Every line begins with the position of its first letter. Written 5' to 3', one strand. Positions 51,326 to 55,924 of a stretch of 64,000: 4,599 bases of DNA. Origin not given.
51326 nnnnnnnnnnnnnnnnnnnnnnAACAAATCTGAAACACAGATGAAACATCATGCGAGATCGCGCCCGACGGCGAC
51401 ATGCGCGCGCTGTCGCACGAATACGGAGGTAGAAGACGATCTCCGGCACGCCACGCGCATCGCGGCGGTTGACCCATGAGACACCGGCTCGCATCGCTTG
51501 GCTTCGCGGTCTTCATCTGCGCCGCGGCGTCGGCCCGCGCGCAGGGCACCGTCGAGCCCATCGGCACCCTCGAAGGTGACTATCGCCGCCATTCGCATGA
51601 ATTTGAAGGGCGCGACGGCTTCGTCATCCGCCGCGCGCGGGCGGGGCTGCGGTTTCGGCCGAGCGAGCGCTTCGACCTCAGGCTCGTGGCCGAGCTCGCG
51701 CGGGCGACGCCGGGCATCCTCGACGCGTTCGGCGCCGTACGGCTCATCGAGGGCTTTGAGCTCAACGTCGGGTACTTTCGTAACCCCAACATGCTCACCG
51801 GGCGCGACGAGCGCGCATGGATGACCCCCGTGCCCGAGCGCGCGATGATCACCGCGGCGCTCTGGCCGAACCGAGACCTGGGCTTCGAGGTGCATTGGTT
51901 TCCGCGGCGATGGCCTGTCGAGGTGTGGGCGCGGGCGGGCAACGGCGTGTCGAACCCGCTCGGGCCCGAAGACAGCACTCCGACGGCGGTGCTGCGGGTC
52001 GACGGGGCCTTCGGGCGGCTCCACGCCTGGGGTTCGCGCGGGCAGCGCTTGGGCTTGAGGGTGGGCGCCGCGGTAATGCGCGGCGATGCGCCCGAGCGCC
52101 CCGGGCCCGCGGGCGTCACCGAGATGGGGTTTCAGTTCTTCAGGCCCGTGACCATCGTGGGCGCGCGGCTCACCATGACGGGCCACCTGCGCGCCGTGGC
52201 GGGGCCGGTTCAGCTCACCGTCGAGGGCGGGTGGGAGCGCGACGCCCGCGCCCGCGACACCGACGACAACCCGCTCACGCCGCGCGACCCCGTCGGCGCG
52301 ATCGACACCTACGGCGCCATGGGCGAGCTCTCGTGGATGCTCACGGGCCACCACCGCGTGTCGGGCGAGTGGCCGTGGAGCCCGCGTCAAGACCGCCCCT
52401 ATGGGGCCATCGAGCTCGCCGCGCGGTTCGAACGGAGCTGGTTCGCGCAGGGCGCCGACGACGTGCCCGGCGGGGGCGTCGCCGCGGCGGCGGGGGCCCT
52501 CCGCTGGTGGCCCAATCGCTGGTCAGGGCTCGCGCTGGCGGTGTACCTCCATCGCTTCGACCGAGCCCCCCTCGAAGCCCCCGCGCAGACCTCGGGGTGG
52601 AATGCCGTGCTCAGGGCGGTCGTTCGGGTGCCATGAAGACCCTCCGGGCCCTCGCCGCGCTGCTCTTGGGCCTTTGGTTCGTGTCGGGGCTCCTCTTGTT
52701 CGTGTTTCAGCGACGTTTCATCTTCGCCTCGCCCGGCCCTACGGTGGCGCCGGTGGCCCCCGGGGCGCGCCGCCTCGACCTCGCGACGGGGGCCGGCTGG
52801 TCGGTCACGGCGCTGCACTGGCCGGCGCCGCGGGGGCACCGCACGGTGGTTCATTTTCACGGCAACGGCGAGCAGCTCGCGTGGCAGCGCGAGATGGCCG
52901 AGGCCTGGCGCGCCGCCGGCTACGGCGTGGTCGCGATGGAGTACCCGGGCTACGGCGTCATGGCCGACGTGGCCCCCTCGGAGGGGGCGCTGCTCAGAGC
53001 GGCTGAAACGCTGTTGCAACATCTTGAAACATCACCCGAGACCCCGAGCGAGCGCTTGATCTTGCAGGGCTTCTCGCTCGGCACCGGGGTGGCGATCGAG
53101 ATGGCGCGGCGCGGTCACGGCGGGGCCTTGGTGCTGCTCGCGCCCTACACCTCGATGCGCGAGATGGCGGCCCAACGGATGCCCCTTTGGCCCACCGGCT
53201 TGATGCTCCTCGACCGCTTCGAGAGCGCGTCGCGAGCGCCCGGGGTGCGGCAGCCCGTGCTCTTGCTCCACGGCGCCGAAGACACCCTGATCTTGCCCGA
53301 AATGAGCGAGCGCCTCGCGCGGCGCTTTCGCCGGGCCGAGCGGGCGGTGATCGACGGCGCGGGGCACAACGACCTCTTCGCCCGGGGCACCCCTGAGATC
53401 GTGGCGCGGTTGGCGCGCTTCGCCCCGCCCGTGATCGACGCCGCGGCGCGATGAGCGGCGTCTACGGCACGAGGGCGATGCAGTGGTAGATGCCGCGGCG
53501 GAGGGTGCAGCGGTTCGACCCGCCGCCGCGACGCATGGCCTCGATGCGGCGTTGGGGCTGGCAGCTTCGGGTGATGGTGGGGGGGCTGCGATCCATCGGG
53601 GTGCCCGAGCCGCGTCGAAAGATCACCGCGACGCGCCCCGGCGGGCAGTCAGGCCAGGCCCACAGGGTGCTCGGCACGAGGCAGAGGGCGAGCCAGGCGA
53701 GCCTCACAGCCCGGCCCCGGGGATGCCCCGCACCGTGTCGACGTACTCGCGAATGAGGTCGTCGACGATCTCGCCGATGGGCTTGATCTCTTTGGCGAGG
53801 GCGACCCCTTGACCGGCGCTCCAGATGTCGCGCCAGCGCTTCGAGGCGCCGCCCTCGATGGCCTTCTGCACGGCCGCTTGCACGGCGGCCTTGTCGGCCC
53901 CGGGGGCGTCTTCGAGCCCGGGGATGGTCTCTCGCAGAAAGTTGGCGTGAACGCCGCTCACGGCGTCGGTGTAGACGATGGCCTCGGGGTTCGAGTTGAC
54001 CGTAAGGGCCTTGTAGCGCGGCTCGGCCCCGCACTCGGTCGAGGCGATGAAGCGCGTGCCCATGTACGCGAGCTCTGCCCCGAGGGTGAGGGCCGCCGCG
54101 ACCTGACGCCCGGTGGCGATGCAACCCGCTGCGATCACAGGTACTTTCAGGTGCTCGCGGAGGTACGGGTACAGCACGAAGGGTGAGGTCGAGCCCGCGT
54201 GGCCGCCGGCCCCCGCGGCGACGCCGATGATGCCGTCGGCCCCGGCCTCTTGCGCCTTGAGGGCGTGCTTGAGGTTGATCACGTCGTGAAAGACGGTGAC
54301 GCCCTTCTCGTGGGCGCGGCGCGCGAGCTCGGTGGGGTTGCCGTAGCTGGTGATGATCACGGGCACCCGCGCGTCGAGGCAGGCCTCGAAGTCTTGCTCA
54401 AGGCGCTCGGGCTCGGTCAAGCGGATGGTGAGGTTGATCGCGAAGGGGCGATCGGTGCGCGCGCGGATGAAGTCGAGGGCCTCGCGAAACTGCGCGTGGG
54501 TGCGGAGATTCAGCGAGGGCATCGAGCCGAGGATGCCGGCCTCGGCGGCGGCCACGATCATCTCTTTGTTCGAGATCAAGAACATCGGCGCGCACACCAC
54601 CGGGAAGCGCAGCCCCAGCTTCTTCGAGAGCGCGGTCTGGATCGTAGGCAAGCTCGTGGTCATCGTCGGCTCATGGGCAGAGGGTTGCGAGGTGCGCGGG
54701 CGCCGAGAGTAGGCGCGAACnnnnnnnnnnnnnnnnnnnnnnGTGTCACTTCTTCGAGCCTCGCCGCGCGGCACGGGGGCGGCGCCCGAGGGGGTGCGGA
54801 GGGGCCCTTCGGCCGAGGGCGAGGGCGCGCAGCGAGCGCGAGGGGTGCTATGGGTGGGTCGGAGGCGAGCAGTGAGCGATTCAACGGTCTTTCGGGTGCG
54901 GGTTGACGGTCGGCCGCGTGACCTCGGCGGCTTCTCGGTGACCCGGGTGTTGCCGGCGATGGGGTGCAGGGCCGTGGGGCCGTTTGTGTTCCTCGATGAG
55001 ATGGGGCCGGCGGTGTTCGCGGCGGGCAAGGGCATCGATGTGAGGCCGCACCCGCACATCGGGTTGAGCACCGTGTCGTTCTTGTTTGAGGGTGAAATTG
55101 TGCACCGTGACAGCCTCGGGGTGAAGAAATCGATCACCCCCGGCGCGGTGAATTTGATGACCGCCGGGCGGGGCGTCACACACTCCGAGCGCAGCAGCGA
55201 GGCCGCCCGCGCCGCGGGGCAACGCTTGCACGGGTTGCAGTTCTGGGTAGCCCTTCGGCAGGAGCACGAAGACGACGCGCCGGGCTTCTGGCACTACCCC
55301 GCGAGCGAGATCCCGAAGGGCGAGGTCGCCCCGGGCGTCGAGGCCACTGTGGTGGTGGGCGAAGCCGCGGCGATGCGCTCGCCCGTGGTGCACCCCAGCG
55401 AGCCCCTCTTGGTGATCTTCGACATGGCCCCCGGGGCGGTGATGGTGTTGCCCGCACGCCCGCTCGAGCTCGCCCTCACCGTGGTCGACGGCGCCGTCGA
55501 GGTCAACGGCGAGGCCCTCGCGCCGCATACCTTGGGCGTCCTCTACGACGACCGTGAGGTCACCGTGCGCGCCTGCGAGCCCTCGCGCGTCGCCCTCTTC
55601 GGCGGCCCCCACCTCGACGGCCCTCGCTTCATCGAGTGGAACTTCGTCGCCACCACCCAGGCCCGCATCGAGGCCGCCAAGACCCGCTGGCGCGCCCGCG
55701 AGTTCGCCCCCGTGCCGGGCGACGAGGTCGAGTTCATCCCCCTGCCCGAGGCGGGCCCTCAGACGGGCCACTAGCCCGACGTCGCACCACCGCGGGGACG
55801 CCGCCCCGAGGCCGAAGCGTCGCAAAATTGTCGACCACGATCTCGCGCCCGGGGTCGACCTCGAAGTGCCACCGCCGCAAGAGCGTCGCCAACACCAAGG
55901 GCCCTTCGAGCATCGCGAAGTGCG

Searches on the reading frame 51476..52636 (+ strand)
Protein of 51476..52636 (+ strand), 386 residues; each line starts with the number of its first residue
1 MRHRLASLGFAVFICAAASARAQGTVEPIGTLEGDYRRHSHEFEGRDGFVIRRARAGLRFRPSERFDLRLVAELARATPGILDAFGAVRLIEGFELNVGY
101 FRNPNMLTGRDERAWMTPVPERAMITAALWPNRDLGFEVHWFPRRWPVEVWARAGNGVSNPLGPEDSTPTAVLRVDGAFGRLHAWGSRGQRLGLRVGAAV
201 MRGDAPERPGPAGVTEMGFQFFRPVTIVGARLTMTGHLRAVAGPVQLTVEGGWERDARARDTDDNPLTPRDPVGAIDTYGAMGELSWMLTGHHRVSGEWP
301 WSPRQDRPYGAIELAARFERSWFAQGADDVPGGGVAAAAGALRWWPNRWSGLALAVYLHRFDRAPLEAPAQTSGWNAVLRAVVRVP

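Call 4: search_protein_families(library=pfam, proteins=[window:51476-52636:+], max_evalue=0.01)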
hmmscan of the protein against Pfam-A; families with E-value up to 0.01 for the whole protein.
window:51476-52636:+ (386 aa): 1 family
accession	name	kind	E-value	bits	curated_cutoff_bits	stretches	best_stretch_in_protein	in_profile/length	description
PF07396.17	Porin_O_P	-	0.00021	21.1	20.9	0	276-356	262-337/370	Phosphate-selective porin O and P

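Call 5: search_protein_families(library=ncbifam, proteins=[window:51476-52636:+], max_evalue=0.01)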
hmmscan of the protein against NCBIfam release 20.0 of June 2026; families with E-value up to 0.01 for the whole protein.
window:51476-52636:+ (386 aa): 0 families

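Call 34: search_protein_representatives(protein=window:51476-52636:+)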
Query: 386 residues. Proteins with E-value up to 0.001 (for the whole library): 135; up to 1e-10: 61; up to 1e-30: 42. The best 135 are listed.
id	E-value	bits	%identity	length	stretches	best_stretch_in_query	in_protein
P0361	2.1e-259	876.8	99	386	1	1-386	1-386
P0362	1.3e-71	258.2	40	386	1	9-381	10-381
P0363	6.5e-70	252.6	40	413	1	26-383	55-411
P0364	2.4e-69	250.7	42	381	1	11-382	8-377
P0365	6.7e-68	246.0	42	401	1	5-386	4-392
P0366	1.3e-66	241.7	40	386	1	9-384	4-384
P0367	3.5e-64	233.7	38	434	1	26-380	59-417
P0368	2.0e-62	227.9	37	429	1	27-382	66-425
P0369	1.1e-60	222.2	38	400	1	7-378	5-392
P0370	3.1e-59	217.4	40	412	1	25-385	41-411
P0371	1.8e-57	211.6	37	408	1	26-380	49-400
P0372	7.4e-55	203.0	36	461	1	27-381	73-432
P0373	5.7e-53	196.8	36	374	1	26-382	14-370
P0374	7.8e-53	196.4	42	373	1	27-382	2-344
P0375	1.1e-51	192.6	35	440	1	26-383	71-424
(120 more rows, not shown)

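Call 37: search_protein_families(library=pfam, alignment_id=A2, max_evalue=0.01)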
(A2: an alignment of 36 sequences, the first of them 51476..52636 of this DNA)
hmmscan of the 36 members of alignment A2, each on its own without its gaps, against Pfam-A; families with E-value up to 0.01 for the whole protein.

A. member 1, window:51476-52636:+ (386 aa): 1 family
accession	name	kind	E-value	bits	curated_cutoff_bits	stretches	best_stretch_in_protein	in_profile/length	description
PF07396.17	Porin_O_P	-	0.00021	21.1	20.9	0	276-356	262-337/370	Phosphate-selective porin O and P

B. families by the number of members that match (of 36 scanned): 3 families
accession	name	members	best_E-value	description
PF07396.17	Porin_O_P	8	4.4e-41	Phosphate-selective porin O and P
PF09851.14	SHOCT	1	5.1e-05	Short C-terminal domain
PF00619.27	CARD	1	0.0014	Caspase recruitment domain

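Call 42: find_related_loci(query=A4, collection=metagenome_contigs, flank=6000)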
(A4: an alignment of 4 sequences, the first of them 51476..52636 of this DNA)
Query A4 (386 aa) in metagenome_contigs; peptide patterns used: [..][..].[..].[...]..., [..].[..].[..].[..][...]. (x = any residue, [..] = any of these).
600 stretches matched a pattern (row limit reached: there are more); 4 encode a relative of the query (tblastn E <= 1e-3); 4 distinct loci.
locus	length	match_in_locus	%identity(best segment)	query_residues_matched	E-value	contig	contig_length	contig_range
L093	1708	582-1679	37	26-386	2e-70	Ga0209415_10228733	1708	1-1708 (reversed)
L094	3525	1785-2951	39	2-386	8e-67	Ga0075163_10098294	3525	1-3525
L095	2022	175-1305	39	8-375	2e-67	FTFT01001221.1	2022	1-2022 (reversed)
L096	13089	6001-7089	32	26-382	1e-49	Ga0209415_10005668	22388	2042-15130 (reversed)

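Call 49: predict_structure(alignment_id=A2)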
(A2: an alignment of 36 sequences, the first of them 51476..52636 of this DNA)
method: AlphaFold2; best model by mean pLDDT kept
length: 386 residues; sequences in the alignment: 36
mean_pLDDT: 92.7   pTM: 0.88
mean pLDDT of the five models: 92.7, 92.2, 91.8, 91.6, 91.0
residues with pLDDT >= 90: 331; 70-90: 31; 50-70: 19; < 50: 5
segments of 3 or more residues with pLDDT < 50: 2-4
pLDDT, mean of each block of 10 residues (from residue 1): 55 55 81 98 96 96 96 94 97 97 94 93 95 94 97 94 86 98 93 98 95 96 96 98 98 98 91 97 98 88 76 98 97 98 95 98 96 98 92
secondary structure, 60 per line:
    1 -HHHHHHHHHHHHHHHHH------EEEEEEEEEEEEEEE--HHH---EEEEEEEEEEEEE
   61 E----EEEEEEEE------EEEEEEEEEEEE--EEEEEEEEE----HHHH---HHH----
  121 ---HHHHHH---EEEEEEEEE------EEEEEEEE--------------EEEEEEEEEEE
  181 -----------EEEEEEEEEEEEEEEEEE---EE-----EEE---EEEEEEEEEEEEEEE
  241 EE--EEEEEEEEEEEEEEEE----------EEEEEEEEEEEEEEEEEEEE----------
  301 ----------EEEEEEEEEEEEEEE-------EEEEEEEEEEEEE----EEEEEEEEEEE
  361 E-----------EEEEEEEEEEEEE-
elements in order: H2-18 E25-39 E48-61 E66-73 E80-91 E94-102 H107-110 H124-129 E133-141 E148-155 E170-180 E192-209 E220-222 E226-242 E245-260 E271-290 E311-325 E333-345 E350-361 E373-385

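Call 54: fold_search(model_id=the predicted structure, library=pdb)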
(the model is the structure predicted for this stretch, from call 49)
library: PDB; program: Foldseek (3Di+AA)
matches with E <= 10: 806; with E <= 0.001: 177
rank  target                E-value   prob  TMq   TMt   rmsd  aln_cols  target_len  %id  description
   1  2o4v_A                3.4e-14  1.00  0.74  0.69   4.7       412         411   16  An arginine ladder in OprP mediates phosphate specific transfer across the outer membrane (released 2006-12-26)
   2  4rjx                  4.2e-14  1.00  0.73  0.67   4.8       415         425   15  Crystal structure of the OprO mutant protein F62Y/D114Y (released 2015-10-21)
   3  4rjw                  5.7e-14  1.00  0.73  0.66   5.0       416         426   16  Crystal structure of Pseudomonas aeruginosa OprO (released 2015-10-21)
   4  6ehd                  1.2e-11  1.00  0.57  0.67   7.4       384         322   13  OmpT (in-vitro folded), an outer membrane protein of Vibrio cholerae (released 2018-04-25)
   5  6ehf                  2.9e-11  1.00  0.57  0.68   7.7       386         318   12  OmpT (in-vitro folded), an outer membrane protein Vibrio cholerae (trimer form) (released 2018-04-25)
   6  6ehe                  6.3e-11  1.00  0.57  0.70   6.8       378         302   12  OmpTdeltaL8 (loop L8 deletion mutant of OmpT), an outer membrane protein of Vibrio cholerae (released 2018-04-25)
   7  8jto                  6.6e-11  1.00  0.52  0.57   8.1       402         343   11  Outer membrane porin of Burkholderia pseudomallei (BpsOmp38) in complex with ceftazidime (released 2024-06-26)
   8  5oyk                  3.7e-10  1.00  0.55  0.65   7.2       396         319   12  Outer-membrane expressed OmpT of Vibrio cholerae (released 2018-04-25)
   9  8bys_A                5.0e-10  1.00  0.56  0.65   9.4       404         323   10  Outer membrane attachment porin OmpM1 from Veillonella parvula, native (released 2023-11-08)
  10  8wv0_B                6.2e-10  1.00  0.51  0.58   7.8       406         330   11  Outer membrane porin of Burkholderia pseudomallei (BpsOmp38) (released 2024-10-30)
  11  8bys_B                1.8e-09  1.00  0.56  0.65   8.8       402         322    9  Outer membrane attachment porin OmpM1 from Veillonella parvula, native (released 2023-11-08)
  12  5o9c_A                2.2e-09  1.00  0.57  0.62   7.5       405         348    9  Crystal structure of Omp36 from Enterobacter aerogenes (released 2018-06-27)
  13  8bym_A                2.3e-09  1.00  0.52  0.62   8.7       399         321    9  Outer membrane attachment porin OmpM1 from Veillonella parvula (released 2023-11-08)
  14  8byt_A                4.0e-09  1.00  0.54  0.66   7.5       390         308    9  Outer membrane attachment porin OmpM1 from Veillonella parvula, C3 symmetry (released 2023-11-08)
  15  5nxn_A                1.2e-08  1.00  0.57  0.64   7.1       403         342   10  Structure of a L5-deletion mutant of Providencia stuartii Omp-Pst1 (released 2018-02-21)
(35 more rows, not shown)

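Call 111: search_protein_families(library=pfam, proteins=[L094:667-1737:+, L096:4865-5908:+], max_evalue=0.001)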
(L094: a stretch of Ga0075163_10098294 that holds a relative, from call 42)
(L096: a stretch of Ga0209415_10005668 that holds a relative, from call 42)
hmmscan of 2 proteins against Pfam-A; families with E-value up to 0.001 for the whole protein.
L094:667-1737:+ (356 aa): 1 family
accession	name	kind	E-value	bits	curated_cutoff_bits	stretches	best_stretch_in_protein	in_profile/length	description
PF08450.18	SGL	-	0.00069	19.7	26.3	0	104-266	3-163/246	SMP-30/Gluconolactonase/LRE-like region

L096:4865-5908:+ (347 aa): 1 family
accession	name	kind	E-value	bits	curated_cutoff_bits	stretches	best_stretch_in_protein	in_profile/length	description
PF08450.18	SGL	-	2e-05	24.8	26.3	1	96-261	3-167/246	SMP-30/Gluconolactonase/LRE-like region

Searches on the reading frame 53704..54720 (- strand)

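Call 4: search_protein_families(library=pfam, proteins=[window:53704-54720:-], max_evalue=0.01)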
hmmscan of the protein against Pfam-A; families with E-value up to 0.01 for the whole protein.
window:53704-54720:- (338 aa): 7 families
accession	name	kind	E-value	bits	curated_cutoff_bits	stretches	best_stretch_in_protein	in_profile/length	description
PF03060.21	NMO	-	8.1e-42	144.2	28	1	29-324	2-330/331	Nitronate monooxygenase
PF00478.31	IMPDH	-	2.2e-08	34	25.6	1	25-231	21-246/345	IMP dehydrogenase / GMP reductase domain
PF01070.24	FMN_dh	-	2.4e-07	30.6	24.9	1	146-233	225-314/350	FMN-dependent dehydrogenase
PF05690.20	ThiG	-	0.0002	21.2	23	1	151-222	135-205/247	Thiazole biosynthesis protein ThiG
PF01645.23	Glu_synthase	-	0.00039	20.1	20.4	1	192-231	275-314/369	Conserved region in glutamate synthase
PF04131.20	NanE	-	0.00081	19.1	27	1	131-222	83-174/192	Putative N-acetylmannosamine-6-phosphate epimerase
PF04309.18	G3P_antiterm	-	0.0011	18.8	27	0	186-216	133-163/173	Glycerol-3-phosphate responsive antiterminator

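Call 5: search_protein_families(library=ncbifam, proteins=[window:53704-54720:-], max_evalue=0.01)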
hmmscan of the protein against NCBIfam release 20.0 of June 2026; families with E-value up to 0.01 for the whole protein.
window:53704-54720:- (338 aa): 7 families
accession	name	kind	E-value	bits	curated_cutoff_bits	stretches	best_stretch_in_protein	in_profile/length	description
TIGR03151.1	enACPred_II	equivalog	4.1e-42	144.5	453.1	1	29-330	2-304/307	enoyl-[acyl-carrier-protein] reductase FabK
TIGR02814.1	pfaD_fam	subfamily_domain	1.2e-08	34.2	449.25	1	31-123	11-105/444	PfaD family polyunsaturated fatty acid/polyketide biosynthesis protein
TIGR01302.1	IMP_dehydrog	equivalog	9e-08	31.4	481.5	1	26-67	22-63/450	IMP dehydrogenase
NF002231.0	PRK01130.1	subfamily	3.3e-06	26.3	189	1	131-222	117-211/230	putative N-acetylmannosamine-6-phosphate 2-epimerase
NF008398.0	PRK11197.1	subfamily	0.0004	19.3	376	1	136-226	242-334/381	L-lactate dehydrogenase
NF010112.0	PRK13585.1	equivalog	0.0006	19.5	243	0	124-164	28-67/241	1-(5-phosphoribosyl)-5-[(5-phosphoribosylamino)methylideneamino]imidazole-4-carboxamide isomerase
TIGR02151.1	IPP_isom_2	equivalog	0.0068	15.4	281.3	0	188-229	255-296/338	type 2 isopentenyl-diphosphate Delta-isomerase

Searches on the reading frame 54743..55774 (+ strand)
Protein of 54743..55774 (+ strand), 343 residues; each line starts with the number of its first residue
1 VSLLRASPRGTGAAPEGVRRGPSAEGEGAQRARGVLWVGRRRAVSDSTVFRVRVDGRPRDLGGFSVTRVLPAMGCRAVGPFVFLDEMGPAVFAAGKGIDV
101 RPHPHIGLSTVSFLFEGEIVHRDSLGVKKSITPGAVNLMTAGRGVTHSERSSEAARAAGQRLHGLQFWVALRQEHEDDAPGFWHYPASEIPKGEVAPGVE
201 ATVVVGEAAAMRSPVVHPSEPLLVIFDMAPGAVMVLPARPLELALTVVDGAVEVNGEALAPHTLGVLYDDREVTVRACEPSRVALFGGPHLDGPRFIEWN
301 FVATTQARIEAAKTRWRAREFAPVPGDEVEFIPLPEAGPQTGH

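Call 4: search_protein_families(library=pfam, proteins=[window:54743-55774:+], max_evalue=0.01)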
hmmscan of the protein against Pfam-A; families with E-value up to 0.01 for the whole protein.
window:54743-55774:+ (343 aa): 2 families
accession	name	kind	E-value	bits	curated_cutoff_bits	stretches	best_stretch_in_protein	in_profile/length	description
PF02678.22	Pirin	-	2.2e-31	108.5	26.1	1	64-169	2-108/108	Pirin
PF05726.19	Pirin_C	-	1.9e-17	64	27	1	226-321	4-102/103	Pirin C-terminal cupin domain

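Call 5: search_protein_families(library=ncbifam, proteins=[window:54743-55774:+], max_evalue=0.01)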
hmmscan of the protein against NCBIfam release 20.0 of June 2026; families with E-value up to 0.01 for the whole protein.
window:54743-55774:+ (343 aa): 0 families
